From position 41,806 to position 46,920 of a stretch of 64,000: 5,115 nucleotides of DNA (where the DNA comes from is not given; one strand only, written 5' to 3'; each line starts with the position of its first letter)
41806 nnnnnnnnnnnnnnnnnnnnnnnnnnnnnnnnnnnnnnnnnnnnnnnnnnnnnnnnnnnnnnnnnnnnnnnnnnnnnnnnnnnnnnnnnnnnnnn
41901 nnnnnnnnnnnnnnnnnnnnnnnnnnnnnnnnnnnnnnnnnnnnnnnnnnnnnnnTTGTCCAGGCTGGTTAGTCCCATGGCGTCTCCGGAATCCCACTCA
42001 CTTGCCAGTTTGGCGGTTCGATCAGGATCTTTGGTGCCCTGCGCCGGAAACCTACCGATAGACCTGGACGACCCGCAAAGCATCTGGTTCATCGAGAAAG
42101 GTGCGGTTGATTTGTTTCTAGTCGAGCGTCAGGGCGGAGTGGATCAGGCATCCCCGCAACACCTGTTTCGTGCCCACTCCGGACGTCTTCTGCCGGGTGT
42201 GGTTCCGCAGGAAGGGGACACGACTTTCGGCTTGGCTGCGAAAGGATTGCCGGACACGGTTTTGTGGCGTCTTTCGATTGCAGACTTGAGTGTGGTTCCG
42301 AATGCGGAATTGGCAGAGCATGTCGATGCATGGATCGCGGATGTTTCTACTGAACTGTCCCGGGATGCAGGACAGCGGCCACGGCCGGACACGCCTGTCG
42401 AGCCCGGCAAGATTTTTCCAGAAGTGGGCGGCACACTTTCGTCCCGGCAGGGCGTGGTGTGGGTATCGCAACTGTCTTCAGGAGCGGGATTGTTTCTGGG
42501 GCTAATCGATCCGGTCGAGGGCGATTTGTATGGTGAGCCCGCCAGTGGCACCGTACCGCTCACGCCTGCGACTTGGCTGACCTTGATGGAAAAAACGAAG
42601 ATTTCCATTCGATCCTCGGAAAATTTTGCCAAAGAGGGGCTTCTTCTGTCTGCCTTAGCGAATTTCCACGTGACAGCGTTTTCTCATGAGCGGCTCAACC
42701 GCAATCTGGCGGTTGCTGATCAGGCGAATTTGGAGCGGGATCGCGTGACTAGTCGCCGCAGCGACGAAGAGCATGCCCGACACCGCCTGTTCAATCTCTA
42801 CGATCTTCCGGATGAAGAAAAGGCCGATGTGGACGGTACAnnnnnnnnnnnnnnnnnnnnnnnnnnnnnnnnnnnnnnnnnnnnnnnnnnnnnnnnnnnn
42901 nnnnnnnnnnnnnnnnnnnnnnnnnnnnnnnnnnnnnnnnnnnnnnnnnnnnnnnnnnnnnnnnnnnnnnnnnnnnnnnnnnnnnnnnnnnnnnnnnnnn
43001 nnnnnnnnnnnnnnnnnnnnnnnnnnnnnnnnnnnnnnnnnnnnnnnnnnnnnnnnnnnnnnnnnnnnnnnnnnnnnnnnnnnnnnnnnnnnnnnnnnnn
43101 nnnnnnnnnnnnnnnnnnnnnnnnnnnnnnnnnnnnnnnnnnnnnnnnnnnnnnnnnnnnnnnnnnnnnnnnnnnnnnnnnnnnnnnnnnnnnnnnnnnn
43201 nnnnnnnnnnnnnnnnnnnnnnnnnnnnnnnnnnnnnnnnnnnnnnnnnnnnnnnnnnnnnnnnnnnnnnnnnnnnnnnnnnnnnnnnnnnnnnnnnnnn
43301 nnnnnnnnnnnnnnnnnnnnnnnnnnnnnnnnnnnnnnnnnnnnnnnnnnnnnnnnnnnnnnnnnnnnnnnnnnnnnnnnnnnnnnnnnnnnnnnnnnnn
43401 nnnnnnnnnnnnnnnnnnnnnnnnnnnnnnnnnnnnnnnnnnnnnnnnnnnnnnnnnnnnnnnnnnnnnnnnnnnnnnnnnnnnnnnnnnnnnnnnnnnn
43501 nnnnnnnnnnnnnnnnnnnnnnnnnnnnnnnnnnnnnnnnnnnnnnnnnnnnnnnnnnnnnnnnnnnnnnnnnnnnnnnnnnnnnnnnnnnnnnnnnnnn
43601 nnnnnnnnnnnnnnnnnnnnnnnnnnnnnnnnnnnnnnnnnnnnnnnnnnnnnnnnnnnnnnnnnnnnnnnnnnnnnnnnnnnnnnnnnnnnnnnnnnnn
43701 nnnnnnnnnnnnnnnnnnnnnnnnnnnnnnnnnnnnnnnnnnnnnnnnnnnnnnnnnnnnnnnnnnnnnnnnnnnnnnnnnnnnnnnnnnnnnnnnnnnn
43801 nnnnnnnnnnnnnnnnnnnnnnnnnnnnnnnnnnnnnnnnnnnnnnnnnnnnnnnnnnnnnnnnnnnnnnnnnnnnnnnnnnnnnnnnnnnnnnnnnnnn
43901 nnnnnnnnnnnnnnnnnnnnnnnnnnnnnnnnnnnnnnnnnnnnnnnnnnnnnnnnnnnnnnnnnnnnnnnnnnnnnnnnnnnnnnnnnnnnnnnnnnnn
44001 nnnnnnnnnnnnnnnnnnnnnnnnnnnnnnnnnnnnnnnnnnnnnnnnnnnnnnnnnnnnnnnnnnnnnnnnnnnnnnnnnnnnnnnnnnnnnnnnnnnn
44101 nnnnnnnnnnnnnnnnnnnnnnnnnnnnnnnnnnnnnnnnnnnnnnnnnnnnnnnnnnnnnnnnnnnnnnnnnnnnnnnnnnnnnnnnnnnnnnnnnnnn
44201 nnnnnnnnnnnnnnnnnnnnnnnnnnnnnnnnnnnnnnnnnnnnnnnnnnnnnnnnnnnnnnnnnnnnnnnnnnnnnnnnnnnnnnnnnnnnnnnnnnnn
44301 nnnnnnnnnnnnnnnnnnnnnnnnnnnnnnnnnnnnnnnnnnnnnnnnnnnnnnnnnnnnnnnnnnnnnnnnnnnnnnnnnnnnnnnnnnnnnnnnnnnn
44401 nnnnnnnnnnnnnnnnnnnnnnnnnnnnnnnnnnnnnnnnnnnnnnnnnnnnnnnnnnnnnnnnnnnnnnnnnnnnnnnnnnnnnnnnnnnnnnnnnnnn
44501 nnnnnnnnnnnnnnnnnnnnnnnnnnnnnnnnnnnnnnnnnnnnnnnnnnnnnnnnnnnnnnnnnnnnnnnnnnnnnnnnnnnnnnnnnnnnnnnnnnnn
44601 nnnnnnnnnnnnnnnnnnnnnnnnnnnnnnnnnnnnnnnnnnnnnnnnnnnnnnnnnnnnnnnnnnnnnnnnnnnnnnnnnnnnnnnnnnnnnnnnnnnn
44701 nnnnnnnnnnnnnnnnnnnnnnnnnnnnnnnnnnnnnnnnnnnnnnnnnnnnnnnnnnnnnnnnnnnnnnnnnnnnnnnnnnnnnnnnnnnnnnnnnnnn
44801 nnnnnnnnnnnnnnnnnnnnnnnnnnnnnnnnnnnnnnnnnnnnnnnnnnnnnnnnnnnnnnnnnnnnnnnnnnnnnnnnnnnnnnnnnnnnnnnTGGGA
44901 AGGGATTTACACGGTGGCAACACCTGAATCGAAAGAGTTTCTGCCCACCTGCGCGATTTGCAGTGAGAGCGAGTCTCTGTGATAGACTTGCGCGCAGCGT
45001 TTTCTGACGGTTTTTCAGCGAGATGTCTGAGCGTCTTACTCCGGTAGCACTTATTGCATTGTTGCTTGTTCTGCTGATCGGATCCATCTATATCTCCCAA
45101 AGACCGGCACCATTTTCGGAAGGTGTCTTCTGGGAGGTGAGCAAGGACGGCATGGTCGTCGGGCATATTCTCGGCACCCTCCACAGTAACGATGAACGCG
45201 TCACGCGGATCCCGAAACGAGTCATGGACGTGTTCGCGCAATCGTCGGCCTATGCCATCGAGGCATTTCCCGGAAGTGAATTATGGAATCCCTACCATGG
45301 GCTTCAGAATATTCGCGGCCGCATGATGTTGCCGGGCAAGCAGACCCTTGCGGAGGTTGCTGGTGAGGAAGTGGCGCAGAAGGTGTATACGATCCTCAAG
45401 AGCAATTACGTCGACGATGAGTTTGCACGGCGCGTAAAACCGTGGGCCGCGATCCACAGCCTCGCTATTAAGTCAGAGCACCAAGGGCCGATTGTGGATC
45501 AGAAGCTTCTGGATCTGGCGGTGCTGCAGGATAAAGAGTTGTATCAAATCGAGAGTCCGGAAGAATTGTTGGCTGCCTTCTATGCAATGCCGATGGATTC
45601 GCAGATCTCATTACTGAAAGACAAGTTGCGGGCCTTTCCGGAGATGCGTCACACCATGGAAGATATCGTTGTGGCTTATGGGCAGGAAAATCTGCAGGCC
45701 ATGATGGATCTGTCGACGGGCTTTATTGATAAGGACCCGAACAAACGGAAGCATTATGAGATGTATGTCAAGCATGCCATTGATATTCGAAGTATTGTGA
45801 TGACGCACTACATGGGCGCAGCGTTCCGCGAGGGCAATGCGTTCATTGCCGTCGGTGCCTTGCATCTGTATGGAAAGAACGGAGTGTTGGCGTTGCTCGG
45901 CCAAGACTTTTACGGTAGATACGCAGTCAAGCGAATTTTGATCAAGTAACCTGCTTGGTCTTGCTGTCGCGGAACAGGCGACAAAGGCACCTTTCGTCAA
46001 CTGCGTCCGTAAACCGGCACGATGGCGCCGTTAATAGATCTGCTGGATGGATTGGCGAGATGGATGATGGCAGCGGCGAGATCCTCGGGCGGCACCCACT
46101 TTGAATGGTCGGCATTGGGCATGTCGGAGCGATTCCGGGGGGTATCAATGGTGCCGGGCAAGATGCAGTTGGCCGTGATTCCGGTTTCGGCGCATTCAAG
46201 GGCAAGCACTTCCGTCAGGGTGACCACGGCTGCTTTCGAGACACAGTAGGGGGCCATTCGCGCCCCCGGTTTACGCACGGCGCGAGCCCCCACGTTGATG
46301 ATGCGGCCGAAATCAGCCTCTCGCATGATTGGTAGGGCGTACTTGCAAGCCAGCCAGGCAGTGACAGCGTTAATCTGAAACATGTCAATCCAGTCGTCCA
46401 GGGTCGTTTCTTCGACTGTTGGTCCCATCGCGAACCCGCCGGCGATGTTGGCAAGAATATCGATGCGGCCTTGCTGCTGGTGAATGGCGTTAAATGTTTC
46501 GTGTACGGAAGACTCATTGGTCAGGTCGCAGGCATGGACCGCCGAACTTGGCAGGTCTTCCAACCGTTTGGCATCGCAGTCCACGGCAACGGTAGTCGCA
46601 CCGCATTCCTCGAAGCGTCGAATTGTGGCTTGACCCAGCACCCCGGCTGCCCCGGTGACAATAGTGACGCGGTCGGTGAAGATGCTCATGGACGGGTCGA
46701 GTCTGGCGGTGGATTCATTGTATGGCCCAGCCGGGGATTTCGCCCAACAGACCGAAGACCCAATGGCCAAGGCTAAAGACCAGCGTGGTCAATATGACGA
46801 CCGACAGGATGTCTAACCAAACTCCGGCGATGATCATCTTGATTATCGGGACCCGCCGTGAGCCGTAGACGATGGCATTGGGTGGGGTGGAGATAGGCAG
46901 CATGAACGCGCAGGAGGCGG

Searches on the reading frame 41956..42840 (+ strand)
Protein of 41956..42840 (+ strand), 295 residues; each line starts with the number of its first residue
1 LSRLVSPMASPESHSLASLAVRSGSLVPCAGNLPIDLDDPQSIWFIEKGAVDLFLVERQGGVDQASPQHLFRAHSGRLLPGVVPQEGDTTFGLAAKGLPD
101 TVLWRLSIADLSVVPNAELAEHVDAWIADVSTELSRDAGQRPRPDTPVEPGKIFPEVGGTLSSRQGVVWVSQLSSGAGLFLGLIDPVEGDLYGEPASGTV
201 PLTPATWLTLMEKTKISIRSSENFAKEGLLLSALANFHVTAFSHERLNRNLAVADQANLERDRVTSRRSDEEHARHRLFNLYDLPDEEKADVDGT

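Call 71: search_protein_families(library=ncbifam, proteins=[window:41956-42840:+], max_evalue=0.001)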
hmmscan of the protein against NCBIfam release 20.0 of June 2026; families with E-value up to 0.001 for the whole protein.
window:41956-42840:+ (295 aa): 0 families

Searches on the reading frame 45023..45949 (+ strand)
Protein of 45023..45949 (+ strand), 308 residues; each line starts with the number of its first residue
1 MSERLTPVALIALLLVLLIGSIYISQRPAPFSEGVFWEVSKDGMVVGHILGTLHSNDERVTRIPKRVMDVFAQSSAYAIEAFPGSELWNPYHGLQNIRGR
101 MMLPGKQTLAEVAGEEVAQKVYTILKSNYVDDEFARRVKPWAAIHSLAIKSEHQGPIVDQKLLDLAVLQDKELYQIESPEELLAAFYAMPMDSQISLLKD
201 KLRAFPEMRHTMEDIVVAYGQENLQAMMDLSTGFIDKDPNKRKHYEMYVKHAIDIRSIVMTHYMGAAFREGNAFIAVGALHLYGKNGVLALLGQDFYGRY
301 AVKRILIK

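Call 5: search_protein_families(library=ncbifam, proteins=[window:45023-45949:+], max_evalue=0.01)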
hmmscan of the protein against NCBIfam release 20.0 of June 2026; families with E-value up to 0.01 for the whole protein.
window:45023-45949:+ (308 aa): 0 families

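Call 6: search_protein_families(library=pfam, proteins=[window:45023-45949:+], max_evalue=0.01)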
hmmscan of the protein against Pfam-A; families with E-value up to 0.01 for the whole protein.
window:45023-45949:+ (308 aa): 1 family
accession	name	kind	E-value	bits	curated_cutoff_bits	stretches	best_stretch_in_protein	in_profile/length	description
PF01963.22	TraB_PrgY_gumN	-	1.9e-38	133.3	26.8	1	36-294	2-256/263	TraB/PrgY/gumN family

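Call 71: search_protein_families(library=ncbifam, proteins=[window:45023-45949:+], max_evalue=0.001)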
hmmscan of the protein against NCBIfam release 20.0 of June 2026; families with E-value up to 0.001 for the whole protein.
window:45023-45949:+ (308 aa): 0 families

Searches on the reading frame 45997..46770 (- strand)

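Call 11: search_protein_families(library=pfam, proteins=[window:45997-46770:-], max_evalue=0.01)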
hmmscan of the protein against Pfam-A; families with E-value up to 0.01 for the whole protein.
window:45997-46770:- (257 aa): 5 families
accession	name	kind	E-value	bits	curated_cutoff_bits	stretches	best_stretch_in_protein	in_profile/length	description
PF00106.31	adh_short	-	1.9e-38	132.4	26.6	1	35-216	2-190/195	short chain dehydrogenase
PF13561.12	adh_short_C2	-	5.2e-38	131.4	27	1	40-253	1-231/236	Enoyl-(Acyl carrier protein) reductase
PF01370.27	Epimerase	-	4.9e-07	29.9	20.9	1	37-113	2-74/240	NAD dependent epimerase/dehydratase family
PF08659.16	KR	-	0.0002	21.7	22.6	1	36-134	3-112/180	KR domain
PF04321.23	RmlD_sub_bind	-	0.0096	15.5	27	0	37-97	4-51/287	RmlD substrate binding domain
